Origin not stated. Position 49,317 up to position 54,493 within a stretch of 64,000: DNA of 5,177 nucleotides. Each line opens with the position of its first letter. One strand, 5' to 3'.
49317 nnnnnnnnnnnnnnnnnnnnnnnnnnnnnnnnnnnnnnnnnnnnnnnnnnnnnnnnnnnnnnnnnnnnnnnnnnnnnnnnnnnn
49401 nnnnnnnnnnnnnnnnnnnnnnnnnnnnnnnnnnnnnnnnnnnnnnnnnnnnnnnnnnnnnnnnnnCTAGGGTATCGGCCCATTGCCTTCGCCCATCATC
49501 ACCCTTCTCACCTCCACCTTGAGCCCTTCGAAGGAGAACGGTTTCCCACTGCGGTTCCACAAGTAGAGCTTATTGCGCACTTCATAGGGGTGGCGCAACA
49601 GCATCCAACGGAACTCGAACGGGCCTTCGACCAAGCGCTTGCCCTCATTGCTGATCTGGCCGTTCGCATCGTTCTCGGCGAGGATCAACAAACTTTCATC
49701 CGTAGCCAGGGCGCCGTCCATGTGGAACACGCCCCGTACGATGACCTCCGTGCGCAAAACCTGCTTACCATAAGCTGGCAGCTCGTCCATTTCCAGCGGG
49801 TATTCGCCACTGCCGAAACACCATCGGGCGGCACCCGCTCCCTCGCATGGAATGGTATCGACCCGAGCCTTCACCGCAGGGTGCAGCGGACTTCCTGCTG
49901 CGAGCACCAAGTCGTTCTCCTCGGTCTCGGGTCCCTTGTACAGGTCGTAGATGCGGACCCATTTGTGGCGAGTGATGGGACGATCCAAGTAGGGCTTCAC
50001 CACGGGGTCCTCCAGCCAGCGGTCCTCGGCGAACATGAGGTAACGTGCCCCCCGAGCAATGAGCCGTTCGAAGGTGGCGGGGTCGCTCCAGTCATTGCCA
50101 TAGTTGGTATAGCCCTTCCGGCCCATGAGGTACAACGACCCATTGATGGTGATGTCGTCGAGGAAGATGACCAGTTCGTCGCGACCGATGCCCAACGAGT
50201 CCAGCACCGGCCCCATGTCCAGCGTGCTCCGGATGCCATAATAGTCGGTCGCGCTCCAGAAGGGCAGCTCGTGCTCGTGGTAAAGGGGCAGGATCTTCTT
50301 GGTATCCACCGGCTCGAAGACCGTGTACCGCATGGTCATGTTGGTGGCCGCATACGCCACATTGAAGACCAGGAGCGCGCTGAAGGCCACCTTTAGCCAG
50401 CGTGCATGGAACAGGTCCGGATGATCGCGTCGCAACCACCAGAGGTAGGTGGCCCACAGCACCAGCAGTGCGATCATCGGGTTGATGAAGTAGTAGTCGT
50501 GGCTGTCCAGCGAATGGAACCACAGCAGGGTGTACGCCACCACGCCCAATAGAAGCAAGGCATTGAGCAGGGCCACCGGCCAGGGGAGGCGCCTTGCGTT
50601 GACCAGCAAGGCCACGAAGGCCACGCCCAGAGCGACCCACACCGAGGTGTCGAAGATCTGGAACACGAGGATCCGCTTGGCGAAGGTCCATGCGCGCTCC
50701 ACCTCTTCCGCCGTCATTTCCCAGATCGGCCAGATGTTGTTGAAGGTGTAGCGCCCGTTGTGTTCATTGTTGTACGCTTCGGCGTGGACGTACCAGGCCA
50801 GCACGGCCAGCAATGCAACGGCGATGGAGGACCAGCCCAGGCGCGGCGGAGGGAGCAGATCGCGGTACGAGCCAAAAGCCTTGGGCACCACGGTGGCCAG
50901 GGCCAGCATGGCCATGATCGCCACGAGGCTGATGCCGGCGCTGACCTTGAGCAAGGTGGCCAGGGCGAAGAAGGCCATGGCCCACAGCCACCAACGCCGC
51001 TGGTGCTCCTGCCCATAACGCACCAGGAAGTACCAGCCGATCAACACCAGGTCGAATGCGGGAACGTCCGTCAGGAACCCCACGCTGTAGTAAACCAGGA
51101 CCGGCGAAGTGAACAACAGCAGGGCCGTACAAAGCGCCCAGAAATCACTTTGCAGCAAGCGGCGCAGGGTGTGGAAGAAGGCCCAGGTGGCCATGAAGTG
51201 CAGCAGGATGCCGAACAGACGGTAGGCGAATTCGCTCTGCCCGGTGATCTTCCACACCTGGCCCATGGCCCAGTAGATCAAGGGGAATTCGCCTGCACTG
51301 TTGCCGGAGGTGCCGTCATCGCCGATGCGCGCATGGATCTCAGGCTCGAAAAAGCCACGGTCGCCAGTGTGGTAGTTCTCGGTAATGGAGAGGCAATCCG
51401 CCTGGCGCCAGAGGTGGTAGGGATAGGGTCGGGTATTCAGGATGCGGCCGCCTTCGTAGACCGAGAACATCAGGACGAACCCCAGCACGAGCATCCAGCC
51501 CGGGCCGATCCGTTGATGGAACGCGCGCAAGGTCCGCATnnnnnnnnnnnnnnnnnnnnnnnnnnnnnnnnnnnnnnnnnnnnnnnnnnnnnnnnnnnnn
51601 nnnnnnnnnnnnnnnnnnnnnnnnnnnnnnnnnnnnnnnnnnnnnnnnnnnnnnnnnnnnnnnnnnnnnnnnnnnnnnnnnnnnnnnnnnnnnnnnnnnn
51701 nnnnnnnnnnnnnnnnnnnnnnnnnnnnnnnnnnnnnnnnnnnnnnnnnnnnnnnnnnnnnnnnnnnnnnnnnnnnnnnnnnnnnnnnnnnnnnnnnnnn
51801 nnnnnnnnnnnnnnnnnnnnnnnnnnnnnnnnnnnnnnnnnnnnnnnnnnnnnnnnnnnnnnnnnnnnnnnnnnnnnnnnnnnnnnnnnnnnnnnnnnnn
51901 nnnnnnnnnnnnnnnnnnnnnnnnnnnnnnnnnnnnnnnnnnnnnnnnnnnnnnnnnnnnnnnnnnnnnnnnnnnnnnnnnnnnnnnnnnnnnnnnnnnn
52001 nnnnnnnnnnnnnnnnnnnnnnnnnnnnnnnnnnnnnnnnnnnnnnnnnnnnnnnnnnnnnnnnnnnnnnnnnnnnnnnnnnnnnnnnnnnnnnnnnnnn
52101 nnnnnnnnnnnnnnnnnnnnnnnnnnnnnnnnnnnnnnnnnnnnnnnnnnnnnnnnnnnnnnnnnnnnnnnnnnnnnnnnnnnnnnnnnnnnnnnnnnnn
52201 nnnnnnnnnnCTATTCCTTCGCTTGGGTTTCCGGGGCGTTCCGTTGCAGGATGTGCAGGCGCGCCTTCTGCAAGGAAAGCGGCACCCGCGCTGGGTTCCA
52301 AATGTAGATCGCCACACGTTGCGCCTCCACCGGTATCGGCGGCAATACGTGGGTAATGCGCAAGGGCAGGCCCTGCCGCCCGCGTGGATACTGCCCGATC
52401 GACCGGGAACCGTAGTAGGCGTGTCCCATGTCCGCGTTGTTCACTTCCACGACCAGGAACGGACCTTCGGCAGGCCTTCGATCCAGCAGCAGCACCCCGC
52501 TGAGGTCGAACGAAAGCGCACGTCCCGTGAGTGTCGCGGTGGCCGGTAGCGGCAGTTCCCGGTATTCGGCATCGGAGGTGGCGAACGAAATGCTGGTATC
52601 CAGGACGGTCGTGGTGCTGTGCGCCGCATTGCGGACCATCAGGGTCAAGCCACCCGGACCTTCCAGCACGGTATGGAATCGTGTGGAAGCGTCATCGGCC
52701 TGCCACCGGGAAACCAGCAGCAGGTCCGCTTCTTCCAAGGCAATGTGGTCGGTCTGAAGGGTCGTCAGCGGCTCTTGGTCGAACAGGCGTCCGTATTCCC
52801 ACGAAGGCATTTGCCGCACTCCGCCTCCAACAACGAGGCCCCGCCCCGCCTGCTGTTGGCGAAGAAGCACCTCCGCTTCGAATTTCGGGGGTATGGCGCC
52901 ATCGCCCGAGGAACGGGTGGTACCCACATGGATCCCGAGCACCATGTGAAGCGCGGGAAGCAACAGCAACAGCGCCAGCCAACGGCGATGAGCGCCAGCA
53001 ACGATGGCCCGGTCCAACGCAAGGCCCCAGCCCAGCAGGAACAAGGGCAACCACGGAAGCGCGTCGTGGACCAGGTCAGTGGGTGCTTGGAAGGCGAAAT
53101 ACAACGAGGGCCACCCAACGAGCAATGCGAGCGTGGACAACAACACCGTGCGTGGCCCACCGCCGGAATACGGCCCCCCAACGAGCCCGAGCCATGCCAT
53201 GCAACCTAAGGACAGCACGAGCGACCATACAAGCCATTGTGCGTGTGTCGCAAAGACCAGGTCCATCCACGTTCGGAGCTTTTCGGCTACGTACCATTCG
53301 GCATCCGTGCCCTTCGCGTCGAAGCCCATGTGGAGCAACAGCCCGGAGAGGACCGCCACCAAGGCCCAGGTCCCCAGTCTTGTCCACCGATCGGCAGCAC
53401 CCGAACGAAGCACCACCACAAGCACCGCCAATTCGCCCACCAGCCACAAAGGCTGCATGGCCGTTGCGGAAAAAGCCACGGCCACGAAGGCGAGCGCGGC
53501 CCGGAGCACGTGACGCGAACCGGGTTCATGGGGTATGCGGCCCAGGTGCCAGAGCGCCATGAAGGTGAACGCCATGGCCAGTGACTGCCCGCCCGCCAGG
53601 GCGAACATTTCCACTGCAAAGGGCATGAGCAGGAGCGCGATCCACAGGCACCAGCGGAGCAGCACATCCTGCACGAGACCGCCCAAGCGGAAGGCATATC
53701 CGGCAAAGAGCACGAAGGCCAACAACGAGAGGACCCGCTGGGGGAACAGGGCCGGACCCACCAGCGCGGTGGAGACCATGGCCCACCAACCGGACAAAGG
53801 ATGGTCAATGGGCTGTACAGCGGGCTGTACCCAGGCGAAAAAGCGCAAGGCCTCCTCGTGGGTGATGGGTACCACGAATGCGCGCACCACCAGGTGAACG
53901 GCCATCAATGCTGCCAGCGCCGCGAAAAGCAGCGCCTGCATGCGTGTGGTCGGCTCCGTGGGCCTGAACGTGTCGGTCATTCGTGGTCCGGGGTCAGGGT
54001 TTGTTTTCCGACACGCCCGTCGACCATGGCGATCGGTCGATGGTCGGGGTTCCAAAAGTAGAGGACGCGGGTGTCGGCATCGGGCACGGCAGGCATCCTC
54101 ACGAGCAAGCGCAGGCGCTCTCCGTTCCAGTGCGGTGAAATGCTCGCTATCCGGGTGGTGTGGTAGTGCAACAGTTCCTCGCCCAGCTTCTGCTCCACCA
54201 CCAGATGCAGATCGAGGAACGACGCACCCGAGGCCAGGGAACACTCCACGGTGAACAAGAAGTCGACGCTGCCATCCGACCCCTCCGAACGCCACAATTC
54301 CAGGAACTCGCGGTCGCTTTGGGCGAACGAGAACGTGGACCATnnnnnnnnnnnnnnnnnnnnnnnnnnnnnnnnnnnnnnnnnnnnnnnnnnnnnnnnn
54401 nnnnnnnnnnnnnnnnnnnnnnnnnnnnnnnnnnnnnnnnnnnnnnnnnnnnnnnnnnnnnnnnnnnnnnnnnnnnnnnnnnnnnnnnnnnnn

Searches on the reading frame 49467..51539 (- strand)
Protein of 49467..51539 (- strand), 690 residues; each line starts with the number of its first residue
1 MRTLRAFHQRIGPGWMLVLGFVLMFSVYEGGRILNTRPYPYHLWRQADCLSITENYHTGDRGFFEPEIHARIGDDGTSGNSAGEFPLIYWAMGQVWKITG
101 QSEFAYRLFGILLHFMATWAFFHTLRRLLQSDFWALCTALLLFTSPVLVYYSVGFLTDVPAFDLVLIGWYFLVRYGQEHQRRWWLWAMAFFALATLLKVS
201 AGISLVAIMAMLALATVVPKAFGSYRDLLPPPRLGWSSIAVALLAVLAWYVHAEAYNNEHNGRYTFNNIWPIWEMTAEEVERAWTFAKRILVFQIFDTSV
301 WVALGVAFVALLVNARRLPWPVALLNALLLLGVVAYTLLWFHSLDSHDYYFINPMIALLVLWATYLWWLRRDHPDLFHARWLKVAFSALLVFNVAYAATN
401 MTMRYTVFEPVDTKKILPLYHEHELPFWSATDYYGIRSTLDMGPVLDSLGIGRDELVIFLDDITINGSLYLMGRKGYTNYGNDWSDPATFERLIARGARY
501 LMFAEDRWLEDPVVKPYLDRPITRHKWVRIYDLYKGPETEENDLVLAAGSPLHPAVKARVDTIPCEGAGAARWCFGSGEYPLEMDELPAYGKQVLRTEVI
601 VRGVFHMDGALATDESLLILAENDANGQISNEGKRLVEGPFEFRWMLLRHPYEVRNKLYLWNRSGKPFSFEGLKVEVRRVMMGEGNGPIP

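Call 38: search_protein_families(library=pfam, proteins=[window:49467-51539:-], max_evalue=0.00001)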
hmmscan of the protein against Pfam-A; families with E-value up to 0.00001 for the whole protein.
window:49467-51539:- (690 aa): 2 families
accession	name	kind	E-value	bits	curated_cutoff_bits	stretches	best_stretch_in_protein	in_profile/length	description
PF13231.12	PMT_2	-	1.7e-13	51.6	26.1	1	86-215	4-132/160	Dolichyl-phosphate-mannose-protein mannosyltransferase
PF02366.24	PMT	-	8.8e-07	29.2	22.7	1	82-252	60-233/245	Dolichyl-phosphate-mannose-protein mannosyltransferase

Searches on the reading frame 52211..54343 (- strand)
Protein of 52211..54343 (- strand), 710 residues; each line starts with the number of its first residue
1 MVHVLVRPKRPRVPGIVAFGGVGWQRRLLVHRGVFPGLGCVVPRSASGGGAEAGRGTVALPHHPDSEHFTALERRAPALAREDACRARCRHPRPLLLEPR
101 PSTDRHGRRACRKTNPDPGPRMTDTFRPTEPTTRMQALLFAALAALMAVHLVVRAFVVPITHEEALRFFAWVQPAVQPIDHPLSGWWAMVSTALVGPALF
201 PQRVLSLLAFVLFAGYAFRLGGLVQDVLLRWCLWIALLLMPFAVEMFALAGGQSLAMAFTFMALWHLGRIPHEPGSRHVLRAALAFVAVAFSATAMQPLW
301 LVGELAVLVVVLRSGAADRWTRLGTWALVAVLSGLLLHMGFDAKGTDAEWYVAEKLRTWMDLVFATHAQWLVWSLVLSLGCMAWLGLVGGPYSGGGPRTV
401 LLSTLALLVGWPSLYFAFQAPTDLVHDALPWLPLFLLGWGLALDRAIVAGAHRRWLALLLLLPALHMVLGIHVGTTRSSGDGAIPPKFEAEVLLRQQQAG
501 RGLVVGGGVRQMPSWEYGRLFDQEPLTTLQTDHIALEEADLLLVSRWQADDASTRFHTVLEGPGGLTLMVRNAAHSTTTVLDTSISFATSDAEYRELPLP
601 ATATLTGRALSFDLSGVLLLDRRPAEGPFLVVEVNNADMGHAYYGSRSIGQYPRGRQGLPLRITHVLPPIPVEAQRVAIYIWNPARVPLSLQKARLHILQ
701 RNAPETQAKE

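Call 37: find_encoding_contigs(protein=window:52211-54343:-, flank=10000, max_places=1)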
Protein window:52211-54343:- (710 aa): no gene with exactly this product is on record in the collection.

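Call 38: search_protein_families(library=pfam, proteins=[window:52211-54343:-], max_evalue=0.00001)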
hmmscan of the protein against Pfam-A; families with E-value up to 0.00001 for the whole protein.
window:52211-54343:- (710 aa): 0 families
